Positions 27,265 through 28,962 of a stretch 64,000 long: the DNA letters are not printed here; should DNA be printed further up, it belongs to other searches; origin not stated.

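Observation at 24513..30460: Aromatic amino acid decarboxylase embedded inside a homoprotocatechuate meta-cleavage operon that lacks hpaBC and hpaI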

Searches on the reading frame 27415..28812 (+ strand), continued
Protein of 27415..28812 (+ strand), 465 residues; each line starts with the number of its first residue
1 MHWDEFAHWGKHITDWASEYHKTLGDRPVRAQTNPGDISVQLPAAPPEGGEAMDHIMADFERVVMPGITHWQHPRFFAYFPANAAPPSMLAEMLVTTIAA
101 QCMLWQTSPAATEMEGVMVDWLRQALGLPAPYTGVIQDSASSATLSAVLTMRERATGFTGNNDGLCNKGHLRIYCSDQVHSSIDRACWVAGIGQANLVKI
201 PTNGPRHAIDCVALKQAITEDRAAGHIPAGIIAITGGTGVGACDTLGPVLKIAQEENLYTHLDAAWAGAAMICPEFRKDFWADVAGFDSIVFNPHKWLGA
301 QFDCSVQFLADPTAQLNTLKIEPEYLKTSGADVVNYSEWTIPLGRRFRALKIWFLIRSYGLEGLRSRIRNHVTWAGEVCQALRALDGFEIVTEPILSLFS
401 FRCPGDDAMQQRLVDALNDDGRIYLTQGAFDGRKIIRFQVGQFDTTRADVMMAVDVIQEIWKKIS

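Call 10: search_solved_structures(query=window:27415-28812:+, show_alignments=3)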
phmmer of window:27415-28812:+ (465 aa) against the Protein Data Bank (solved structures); distinct sequences matched with E-value up to 0.001: 35.
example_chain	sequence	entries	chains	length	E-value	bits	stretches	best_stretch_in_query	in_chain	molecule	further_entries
7xin_A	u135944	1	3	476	3.2e-107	362.2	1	4-462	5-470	DOPA decarboxylase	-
6eei_A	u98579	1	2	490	1.6e-93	317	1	4-459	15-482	Tyrosine decarboxylase 1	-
1js3_A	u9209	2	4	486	2.1e-92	313.4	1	3-450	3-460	DOPA decarboxylase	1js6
9dui_A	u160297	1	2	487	2.1e-92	313.4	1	3-450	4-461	Aromatic-L-amino-acid decarboxylase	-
9hrh_A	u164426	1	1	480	2.4e-91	309.8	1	2-460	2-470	Aromatic-L-amino-acid decarboxylase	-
3rbf_A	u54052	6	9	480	3.4e-91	309.4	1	2-460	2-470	Aromatic-L-amino-acid decarboxylase | aromatic L-amino acid decarboxylase | Dopa decarboxylase (Aromatic L-amino acid decarboxylase)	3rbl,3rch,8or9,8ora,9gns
9hri_A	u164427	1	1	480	3.2e-90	306.1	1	2-460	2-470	Aromatic-L-amino-acid decarboxylase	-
3k40_A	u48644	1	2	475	2.6e-87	296.6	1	4-438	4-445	Aromatic-L-amino-acid decarboxylase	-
6eew_A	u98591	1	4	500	2e-86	293.6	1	4-460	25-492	Aromatic-L-amino-acid decarboxylase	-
4e1o_A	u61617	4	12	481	2.2e-84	286.9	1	4-458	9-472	Histidine decarboxylase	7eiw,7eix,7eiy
6liu_A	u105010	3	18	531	3.3e-83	283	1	4-402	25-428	Tyrosine/DOPA decarboxylase 2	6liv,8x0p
6eem_A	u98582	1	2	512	6e-83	282.2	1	4-415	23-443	Tyrosine/dopa decarboxylase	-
6eeq_A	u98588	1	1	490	9.5e-83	281.5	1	5-449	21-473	4-hydroxyphenylacetaldehyde synthase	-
8x0o_A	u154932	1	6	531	5.9e-82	278.9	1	4-402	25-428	Tyrosine/DOPA decarboxylase 2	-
6jrl_A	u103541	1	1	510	1e-79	271.5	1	4-456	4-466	3,4-dihydroxyphenylacetaldehyde synthase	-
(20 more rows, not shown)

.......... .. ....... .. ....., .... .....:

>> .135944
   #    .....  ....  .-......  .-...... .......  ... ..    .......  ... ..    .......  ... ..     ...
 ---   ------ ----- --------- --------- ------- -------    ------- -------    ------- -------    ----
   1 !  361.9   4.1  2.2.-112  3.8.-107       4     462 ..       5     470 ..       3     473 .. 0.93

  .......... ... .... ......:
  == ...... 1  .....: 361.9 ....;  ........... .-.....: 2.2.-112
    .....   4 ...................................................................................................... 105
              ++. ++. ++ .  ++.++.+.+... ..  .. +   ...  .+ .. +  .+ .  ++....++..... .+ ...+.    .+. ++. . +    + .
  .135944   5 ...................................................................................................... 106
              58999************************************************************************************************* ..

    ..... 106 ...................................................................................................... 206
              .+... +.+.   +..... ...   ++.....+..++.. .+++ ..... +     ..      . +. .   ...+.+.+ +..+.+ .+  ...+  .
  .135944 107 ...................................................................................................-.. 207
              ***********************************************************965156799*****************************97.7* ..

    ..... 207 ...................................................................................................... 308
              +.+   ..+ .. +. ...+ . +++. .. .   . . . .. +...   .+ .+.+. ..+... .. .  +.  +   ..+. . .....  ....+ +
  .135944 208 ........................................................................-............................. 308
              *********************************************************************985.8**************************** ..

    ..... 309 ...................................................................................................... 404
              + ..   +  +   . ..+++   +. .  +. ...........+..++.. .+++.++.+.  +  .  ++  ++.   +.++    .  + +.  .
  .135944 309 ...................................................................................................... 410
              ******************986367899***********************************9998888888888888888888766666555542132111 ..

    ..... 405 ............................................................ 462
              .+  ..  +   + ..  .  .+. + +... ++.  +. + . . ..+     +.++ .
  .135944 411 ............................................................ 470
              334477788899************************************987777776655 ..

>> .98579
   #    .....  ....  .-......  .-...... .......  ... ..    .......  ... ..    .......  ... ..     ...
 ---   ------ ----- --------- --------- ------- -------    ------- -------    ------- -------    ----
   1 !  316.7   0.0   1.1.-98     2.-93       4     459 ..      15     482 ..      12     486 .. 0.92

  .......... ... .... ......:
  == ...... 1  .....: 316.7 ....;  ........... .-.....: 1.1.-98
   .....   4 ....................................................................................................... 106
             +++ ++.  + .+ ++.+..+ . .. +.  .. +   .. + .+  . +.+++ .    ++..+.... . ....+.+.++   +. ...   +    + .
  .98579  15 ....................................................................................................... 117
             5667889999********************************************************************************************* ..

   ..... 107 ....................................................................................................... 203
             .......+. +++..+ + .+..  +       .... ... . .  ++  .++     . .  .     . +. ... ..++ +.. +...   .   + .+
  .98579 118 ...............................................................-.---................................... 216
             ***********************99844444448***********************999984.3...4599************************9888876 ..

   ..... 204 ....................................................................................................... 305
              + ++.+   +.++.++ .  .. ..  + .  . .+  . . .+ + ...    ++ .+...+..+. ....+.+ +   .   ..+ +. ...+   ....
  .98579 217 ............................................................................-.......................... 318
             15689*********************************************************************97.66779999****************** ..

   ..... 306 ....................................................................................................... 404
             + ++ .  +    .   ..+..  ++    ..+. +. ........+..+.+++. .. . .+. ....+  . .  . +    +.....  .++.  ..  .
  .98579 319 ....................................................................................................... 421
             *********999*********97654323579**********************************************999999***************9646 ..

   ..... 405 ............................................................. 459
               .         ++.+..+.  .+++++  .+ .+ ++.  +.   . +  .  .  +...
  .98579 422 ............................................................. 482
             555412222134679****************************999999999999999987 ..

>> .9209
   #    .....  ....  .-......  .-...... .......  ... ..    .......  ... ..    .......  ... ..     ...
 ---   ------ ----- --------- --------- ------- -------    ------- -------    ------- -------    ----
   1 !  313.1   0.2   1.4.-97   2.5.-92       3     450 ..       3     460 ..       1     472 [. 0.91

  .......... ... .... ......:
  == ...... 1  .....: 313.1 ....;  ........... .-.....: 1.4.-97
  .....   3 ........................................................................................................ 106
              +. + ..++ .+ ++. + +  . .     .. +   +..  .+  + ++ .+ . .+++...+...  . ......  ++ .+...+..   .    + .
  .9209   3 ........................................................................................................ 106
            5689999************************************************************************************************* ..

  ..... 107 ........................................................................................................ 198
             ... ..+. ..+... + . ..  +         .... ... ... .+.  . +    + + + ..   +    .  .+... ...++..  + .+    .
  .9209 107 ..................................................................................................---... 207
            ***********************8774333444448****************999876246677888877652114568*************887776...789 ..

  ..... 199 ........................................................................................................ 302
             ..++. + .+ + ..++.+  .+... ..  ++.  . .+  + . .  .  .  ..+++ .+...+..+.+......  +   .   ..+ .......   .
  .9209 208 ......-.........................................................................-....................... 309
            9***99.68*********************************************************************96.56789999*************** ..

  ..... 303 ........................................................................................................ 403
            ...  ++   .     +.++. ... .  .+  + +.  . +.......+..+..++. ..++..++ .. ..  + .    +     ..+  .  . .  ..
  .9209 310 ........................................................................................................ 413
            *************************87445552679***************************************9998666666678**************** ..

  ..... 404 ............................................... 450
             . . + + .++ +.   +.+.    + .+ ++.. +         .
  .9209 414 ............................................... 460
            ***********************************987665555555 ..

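Call 14: find_related_loci(query=window:27415-28812:+, collection=genome_contigs, flank=10000)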
Query window:27415-28812:+ (465 aa) in genome_contigs; peptide patterns used: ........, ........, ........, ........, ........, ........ (x = any residue, [..] = any of these).
54 stretches matched a pattern; 35 encode a relative of the query (tblastn E <= 1e-3); 35 distinct loci.
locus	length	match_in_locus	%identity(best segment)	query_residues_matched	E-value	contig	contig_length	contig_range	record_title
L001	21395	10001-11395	82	1-465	0e+0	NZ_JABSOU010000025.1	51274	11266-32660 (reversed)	MAG: Cognatishimia sp. isolate DT_16 DT-Cognatishimia-1_scaffold_29, whole genome shotgun sequence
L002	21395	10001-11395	81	1-465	0e+0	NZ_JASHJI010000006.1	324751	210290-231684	Roseibium sp. MMSF_3412 NODE_6_length_324751_cov_28.503376, whole genome shotgun sequence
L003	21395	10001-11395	82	1-465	0e+0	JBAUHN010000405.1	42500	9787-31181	MAG: Sulfitobacter sp. isolate MFD03264_ilm_asm_bin27 k127_63098, whole genome shotgun sequence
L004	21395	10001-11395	81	1-465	0e+0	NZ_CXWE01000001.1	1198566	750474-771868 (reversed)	Roseibium album strain CECT 5095, whole genome shotgun sequence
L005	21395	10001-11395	80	1-465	0e+0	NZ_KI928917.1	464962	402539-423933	Labrenzia sp. DG1229 scaffold00002, whole genome shotgun sequence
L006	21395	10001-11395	82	1-465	0e+0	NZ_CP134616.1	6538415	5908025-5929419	MAG: Roseibium sp. isolate RCC3390-4c chromosome, complete genome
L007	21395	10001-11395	82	1-465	0e+0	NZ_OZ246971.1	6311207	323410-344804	MAG: Roseibium sp. isolate 95aaee5d-35a8-4d7e-892b-7468bf657e5e chromosome 1, complete sequence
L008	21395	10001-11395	82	1-465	0e+0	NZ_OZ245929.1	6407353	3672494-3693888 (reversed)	MAG: Roseibium sp. isolate 53e13de0-8f18-46ea-8143-c70c1218eb9c chromosome 1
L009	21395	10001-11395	80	1-465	0e+0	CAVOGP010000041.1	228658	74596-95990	MAG: uncultured Alphaproteobacteria bacterium isolate MFD09779.bin.3.441 genome assembly, contig: contig_5514, whole gen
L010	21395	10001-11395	78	1-465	0e+0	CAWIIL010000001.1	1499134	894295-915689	MAG: uncultured Alphaproteobacteria bacterium isolate MFD03804.bin.1.74 genome assembly, contig: contig_15281, whole gen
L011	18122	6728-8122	79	1-465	0e+0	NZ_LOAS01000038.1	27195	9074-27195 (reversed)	Aliiruegeria sabulilitoris strain GJMS-35 contig38, whole genome shotgun sequence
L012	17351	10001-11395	80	1-465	0e+0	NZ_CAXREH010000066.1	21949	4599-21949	MAG: Cognatishimia sp. isolate YZ10B_1.58_sub k141_439379, whole genome shotgun sequence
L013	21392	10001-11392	80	1-464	0e+0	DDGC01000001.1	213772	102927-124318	MAG TPA_asm: Rhizobiales bacterium UBA1912 UBA1912_contig_219, whole genome shotgun sequence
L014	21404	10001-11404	77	1-465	0e+0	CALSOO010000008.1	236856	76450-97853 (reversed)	MAG: uncultured Rhodobacteraceae bacterium isolate W_MB279_1 genome assembly, contig: contig_9400_W_MB279, whole genome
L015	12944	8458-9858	77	1-465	0e+0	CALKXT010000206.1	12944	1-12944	MAG: uncultured Sulfitobacter sp. isolate H2_Bin_Bin_32_1_1 genome assembly, contig: c_000000012231, whole genome shotgu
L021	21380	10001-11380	71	1-460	0e+0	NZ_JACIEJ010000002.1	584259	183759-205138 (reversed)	Sagittula marina strain DSM 102235 Ga0373267_02, whole genome shotgun sequence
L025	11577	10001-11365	62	5-460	0e+0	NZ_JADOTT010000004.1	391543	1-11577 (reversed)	Maricaulis parjimensis strain DSM 16078 NODE_4, whole genome shotgun sequence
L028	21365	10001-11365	62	5-460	0e+0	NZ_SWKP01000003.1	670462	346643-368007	Maricaulis alexandrii strain LZ-16-1 NODE_1, whole genome shotgun sequence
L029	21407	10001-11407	57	1-464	2e-178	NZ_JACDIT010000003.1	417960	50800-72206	Chthonobacter albigriseus strain KCTC 42450 Scaffold3, whole genome shotgun sequence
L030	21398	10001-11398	58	4-465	1e-174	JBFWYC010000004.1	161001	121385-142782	MAG: Hyphomonadaceae bacterium isolate CA_2019_TPBS_155 NODE_864_length_161001_cov_6.193543_TPBS, whole genome shotgun s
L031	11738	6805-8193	56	1-460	8e-169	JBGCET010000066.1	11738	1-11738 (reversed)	MAG: Lysobacterales bacterium isolate SGMAG-40 contig66, whole genome shotgun sequence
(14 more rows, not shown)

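Call 17: find_encoding_contigs(protein=window:27415-28812:+, flank=10000, max_places=4)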
Protein window:27415-28812:+ (465 aa): 6 contigs read that carry it; 4 places shown.
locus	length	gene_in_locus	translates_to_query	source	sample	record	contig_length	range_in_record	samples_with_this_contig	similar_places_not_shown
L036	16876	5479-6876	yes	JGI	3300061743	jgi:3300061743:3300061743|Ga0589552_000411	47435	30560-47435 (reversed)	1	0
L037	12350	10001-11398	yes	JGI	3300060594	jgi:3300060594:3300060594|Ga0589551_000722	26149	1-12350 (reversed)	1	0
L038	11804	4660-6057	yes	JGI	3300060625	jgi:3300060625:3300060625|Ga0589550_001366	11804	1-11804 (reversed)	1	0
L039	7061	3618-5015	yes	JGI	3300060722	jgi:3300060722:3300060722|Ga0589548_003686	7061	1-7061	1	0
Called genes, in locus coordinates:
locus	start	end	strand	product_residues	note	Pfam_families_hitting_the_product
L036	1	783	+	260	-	?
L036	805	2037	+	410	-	PF06792:UPF0261, PF23189:UPF0261_C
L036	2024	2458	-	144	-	PF22381:Staph_reg_Sar_Rot (weak), PF01047:MarR, PF12802:MarR_2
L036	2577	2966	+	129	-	PF02962:CHMI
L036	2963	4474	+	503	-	PF00171:Aldedh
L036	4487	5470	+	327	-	PF00903:Glyoxalase, PF13669:Glyoxalase_4 (faint), PF00903:Glyoxalase, PF22677:Ble-like_N (weak)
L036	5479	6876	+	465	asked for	PF00282:Pyridoxal_deC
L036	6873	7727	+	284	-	PF01557:FAA_hydrolase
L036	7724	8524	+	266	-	-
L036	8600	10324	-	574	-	PF07536:HWE_HK, PF07568:HisKA_2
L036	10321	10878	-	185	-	PF04542:Sigma70_r2, PF22029:PhyR_sigma2, PF08281:Sigma70_r4_2, PF04545:Sigma70_r4 (weak)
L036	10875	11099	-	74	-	PF18557:NepR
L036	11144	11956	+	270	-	PF22029:PhyR_sigma2, PF08281:Sigma70_r4_2 (faint), PF22233:PhyR_sigma-like, PF00072:Response_reg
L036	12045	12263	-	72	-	PF07043:DUF1328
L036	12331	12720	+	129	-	PF19029:DUF883_C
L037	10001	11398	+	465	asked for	PF00282:Pyridoxal_deC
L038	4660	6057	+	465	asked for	PF00282:Pyridoxal_deC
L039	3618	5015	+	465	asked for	PF00282:Pyridoxal_deC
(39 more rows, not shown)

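Call 22: find_encoding_contigs(protein=P0050, flank=10000, max_places=1)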
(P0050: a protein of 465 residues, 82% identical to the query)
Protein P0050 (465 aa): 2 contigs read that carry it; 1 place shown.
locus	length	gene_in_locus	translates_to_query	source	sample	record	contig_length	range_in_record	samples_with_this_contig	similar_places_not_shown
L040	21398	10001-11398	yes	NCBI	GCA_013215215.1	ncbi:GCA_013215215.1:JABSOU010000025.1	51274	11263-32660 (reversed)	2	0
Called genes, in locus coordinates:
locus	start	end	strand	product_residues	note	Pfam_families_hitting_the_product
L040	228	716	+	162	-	-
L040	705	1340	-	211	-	PF09335:VTT_dom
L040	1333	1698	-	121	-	-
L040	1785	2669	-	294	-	PF01553:Acyltransferase (weak)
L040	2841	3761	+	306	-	PF13593:SBF_like, PF01758:SBF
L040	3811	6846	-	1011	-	PF00873:ACR_tran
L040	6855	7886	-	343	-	PF25967:RND-MFP_C (weak), PF25989:YknX_C (weak)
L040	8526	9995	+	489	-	PF00171:Aldedh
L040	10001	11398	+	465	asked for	PF00282:Pyridoxal_deC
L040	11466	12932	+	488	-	PF00370:FGGY_N, PF02782:FGGY_C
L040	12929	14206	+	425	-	PF03150:CCP_MauG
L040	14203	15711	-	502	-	PF01839:FG-GAP (faint), PF13517:FG-GAP_3, PF07593:UnbV_ASPIC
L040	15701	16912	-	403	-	PF13412:HTH_24 (faint), PF00480:ROK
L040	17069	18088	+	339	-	PF13407:Peripla_BP_4, PF00532:Peripla_BP_1 (weak)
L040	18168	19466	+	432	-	PF02653:BPD_transp_2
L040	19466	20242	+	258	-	PF02463:SMC_N (faint), PF00005:ABC_tran, PF13304:AAA_21 (faint)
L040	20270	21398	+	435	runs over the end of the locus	PF01261:AP_endonuc_2 (weak), PF27526:XylA2_C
